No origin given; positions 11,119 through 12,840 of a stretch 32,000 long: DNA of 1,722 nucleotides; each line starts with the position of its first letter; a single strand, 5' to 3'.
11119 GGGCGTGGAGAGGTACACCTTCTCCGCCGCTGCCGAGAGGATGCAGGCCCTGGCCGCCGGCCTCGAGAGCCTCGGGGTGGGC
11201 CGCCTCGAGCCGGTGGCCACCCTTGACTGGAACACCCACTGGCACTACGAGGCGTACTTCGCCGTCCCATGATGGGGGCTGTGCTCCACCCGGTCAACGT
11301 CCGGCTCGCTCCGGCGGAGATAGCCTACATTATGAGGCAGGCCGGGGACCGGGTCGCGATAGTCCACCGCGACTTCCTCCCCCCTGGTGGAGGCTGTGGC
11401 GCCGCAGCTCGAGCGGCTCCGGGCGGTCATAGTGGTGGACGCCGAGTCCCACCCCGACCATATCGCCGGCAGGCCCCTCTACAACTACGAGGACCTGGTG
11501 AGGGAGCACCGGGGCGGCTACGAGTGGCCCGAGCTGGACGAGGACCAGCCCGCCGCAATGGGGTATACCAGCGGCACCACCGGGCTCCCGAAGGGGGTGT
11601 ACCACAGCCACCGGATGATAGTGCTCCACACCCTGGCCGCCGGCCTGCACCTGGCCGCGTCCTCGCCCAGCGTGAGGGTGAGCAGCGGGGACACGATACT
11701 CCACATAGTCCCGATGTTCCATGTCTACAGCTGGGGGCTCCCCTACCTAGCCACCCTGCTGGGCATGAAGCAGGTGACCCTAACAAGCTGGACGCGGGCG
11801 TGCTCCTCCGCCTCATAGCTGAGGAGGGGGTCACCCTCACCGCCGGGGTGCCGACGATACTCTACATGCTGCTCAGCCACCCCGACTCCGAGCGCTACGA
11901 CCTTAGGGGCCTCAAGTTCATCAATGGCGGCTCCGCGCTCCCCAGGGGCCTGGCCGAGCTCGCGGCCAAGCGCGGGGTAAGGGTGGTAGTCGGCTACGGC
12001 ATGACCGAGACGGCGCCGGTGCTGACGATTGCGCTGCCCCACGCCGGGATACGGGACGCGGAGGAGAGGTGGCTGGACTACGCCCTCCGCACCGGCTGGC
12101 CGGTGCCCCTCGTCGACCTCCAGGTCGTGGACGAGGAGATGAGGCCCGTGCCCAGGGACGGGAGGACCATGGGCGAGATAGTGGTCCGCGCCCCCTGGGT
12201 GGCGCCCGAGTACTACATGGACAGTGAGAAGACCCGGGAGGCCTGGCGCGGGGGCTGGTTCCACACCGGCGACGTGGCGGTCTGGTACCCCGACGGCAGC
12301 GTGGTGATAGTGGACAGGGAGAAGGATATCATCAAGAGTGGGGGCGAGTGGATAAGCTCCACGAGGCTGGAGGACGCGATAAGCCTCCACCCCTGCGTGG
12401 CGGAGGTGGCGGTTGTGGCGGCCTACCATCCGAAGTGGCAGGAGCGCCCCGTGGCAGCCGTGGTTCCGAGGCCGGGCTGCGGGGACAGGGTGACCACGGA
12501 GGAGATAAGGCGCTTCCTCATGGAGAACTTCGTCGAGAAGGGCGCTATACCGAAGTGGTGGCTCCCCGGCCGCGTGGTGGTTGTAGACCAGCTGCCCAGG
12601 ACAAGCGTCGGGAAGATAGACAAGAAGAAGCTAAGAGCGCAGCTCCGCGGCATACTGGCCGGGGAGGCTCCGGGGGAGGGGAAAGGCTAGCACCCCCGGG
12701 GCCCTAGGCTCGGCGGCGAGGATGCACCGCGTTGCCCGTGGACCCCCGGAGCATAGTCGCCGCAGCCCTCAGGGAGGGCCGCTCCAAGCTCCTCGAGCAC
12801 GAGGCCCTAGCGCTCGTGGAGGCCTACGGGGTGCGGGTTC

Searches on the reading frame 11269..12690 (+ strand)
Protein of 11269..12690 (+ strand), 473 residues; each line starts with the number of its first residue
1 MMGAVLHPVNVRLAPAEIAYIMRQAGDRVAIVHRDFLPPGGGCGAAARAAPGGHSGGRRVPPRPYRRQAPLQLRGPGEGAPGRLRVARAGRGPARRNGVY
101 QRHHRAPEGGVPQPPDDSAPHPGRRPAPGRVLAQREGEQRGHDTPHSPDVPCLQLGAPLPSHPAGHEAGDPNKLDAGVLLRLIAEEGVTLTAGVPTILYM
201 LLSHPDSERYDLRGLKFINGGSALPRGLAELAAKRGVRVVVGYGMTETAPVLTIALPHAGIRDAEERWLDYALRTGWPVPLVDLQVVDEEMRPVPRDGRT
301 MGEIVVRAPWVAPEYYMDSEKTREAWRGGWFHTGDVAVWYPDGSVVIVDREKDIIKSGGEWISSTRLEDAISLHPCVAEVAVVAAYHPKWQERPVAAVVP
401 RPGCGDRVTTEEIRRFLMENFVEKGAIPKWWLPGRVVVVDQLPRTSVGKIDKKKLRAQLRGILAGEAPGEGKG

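Call 58: search_protein_families(library=pfam, proteins=[window:11269-12690:+], max_evalue=0.001)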
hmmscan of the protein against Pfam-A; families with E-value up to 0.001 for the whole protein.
window:11269-12690:+ (473 aa): 2 families
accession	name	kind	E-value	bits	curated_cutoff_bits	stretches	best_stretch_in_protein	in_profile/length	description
PF00501.34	AMP-binding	-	3.5e-34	118.7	29.9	1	172-316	242-384/384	AMP-binding enzyme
PF13193.12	AMP-binding_C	-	2.5e-16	60.8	24.5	1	367-449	2-76/76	AMP-binding enzyme C-terminal domain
